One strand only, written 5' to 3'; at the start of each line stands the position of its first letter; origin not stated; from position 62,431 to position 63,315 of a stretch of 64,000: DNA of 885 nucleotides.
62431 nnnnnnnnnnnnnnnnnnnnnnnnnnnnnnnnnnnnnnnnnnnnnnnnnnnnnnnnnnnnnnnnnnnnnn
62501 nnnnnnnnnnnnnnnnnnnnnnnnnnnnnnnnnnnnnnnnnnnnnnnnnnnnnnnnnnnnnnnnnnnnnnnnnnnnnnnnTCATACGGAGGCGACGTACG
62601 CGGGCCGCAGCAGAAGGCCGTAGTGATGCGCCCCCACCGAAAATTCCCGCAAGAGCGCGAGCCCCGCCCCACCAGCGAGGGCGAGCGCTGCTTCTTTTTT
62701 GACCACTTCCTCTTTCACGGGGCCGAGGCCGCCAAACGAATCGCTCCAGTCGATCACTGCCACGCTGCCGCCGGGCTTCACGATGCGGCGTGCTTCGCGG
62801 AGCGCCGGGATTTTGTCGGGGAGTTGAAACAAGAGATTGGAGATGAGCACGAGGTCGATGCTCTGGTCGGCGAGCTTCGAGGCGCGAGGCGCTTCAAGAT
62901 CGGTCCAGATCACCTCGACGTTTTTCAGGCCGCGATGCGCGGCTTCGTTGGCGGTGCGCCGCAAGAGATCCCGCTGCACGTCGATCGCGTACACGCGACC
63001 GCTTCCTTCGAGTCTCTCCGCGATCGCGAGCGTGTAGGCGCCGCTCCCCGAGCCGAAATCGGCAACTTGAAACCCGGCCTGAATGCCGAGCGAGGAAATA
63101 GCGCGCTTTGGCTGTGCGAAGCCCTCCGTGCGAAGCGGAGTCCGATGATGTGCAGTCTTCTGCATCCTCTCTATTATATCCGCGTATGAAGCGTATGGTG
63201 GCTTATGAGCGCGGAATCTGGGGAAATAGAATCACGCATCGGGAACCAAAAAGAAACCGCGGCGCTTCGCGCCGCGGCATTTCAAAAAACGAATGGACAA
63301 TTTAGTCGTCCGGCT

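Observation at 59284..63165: Translationally coupled operon: SAM methyltransferase, TM-anchored binding protein, five tandem pilin-like paralogs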

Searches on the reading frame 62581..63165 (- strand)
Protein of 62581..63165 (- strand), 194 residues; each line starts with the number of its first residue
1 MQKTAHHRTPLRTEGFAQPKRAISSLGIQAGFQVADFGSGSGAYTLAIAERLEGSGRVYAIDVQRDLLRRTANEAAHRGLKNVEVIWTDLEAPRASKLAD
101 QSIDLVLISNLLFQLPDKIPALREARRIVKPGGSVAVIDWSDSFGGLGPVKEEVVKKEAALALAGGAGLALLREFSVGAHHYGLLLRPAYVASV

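Call 3: search_protein_families(library=pfam, proteins=[window:62581-63165:-], max_evalue=1)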
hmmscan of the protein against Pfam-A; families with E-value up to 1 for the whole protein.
window:62581-63165:- (194 aa): 21 families
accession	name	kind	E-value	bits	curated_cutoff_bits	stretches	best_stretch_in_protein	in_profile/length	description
PF13847.12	Methyltransf_31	-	4.1e-19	69.1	27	1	30-157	3-125/145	Methyltransferase domain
PF13649.12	Methyltransf_25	-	4.9e-16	59.6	27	1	34-133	1-97/97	Methyltransferase domain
PF01209.24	Ubie_methyltran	-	3e-15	56.7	20.1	1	27-142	44-156/233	ubiE/COQ5 methyltransferase family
PF08241.18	Methyltransf_11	-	4.2e-15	56.6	21.2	1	36-136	2-94/95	Methyltransferase domain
PF08242.18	Methyltransf_12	-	1.1e-12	48.9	30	1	36-134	2-97/98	Methyltransferase domain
PF13489.12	Methyltransf_23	-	4.4e-06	27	27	1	29-144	21-123/164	Methyltransferase domain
PF01135.25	PCMT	-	2.8e-05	24.4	20.3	1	23-89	66-132/210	Protein-L-isoaspartate(D-aspartate) O-methyltransferase (PCMT)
PF01728.25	FtsJ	-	6e-05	23.5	24.1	1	28-108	19-97/181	FtsJ-like methyltransferase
PF06325.19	PrmA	-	8.1e-05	22.7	22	1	28-136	159-257/296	Ribosomal protein L11 methyltransferase (PrmA)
PF05175.20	MTS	-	0.00021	21.4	23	1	31-107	32-103/170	Methyltransferase small domain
PF13578.12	Methyltransf_24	-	0.0003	22.1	26.3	1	37-137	3-102/105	Methyltransferase domain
PF02390.23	Methyltransf_4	-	0.0017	18.3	24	1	34-106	5-76/173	Putative methyltransferase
PF13679.12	Methyltransf_32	-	0.0024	18.3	27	1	30-106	25-105/143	Methyltransferase domain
PF01269.23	Fibrillarin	-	0.0029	17.2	27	1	22-107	63-146/227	Fibrillarin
PF01189.24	Methyltr_RsmB-F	-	0.014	15.5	27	1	33-108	11-85/199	16S rRNA methyltransferase RsmB/F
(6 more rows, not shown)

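Call 4: search_protein_families(library=ncbifam, proteins=[window:62581-63165:-], max_evalue=1)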
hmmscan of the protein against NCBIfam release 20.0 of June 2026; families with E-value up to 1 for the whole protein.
window:62581-63165:- (194 aa): 71 families (the best 25 are shown)
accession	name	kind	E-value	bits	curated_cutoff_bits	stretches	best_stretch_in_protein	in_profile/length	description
NF008823.0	PRK11873.1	subfamily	7.9e-17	61.6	263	1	27-139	74-183/272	arsenite methyltransferase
NF041537.1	ArsM_AhpD_UU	exception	3.1e-15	55.8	510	1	27-139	73-182/345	arsenite methyltransferase/AhpD domain selenoprotein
NF001243.0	PRK00216.1-4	equivalog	2.1e-14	53.4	235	1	20-141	37-155/237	demethylmenaquinone methyltransferase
TIGR02752.1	MenG_heptapren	equivalog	1.1e-13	51.3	419.85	1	22-141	37-153/231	demethylmenaquinone methyltransferase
NF047649.1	MTase_UXPK_star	exception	4.7e-13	48.8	460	1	27-139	73-183/283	methyltransferase/UXPK-star double selenoprotein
NF041536.1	ArsM_DUF2284_UU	exception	5.4e-13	48.1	575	1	26-139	71-182/459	arsenite methyltransferase/DUF2284 domain selenoprotein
NF001240.0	PRK00216.1-1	equivalog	1.7e-12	46.9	378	1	22-142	55-173/251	bifunctional demethylmenaquinone methyltransferase/2-methoxy-6-polyprenyl-1,4-benzoquinol methylase UbiE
NF052510.1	methyltran_MpqE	exception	7.9e-12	45.1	335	1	20-142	36-156/234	methyl-plastoquinone biosynthesis methyltransferase MpqE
NF045667.1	MTase_DVU1556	equivalog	1.3e-11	44.4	155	1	11-139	3-121/213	DVU_1556 family methyltransferase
NF043040.1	corrin_prot_MT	hypoth_equivalog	1.7e-11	44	180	1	18-139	29-149/216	corrinoid protein-associated methyltransferase CpaM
NF001244.0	PRK00216.1-5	equivalog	1.2e-10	41.1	216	1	21-141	39-157/236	bifunctional demethylmenaquinone methyltransferase/2-methoxy-6-polyprenyl-1,4-benzoquinol methylase UbiE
TIGR01934.1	MenG_MenH_UbiE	subfamily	1.7e-10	40.6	158.35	1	20-142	29-146/223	ubiquinone/menaquinone biosynthesis methyltransferase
NF001242.0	PRK00216.1-3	equivalog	2.6e-10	40.1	351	1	30-142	70-180/258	bifunctional demethylmenaquinone methyltransferase/2-methoxy-6-polyprenyl-1,4-benzoquinol methylase UbiE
TIGR02469.1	CbiT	equivalog_domain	2e-09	37.8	78.3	1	22-110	11-96/124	precorrin-6Y C5,15-methyltransferase (decarboxylating) subunit CbiT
TIGR02072.1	BioC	equivalog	2.8e-09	37.2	184.95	1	33-137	37-132/244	malonyl-ACP O-methyltransferase BioC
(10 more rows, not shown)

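Call 65: search_solved_structures(query=window:62581-63165:-, max_evalue=0.00001)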
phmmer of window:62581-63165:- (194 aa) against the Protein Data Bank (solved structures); distinct sequences matched with E-value up to 0.00001: 8.
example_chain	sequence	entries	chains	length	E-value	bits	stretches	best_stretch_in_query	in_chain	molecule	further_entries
3dh0_A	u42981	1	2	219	3e-21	79.4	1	10-184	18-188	SAM dependent methyltransferase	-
5wp5_A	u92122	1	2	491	1.3e-13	54.5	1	26-135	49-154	Phosphomethylethanolamine N-methyltransferase 2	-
5wp4_A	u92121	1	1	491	1.6e-10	44.4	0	23-133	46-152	Phosphoethanolamine N-methyltransferase 1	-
3i9f_A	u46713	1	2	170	2.6e-09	40.5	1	34-187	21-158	Putative type 11 methyltransferase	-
3bus_A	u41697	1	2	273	2.6e-09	40.5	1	22-171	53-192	Methyltransferase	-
6uv6_A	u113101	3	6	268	2.8e-07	33.9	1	23-172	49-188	D-glucose O-methyltransferase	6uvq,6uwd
3mgg_A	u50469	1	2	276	3.6e-07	33.5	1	30-141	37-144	Methyltransferase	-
5evj_A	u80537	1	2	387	6.7e-06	29.4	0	28-136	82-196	Arsenite methyltransferase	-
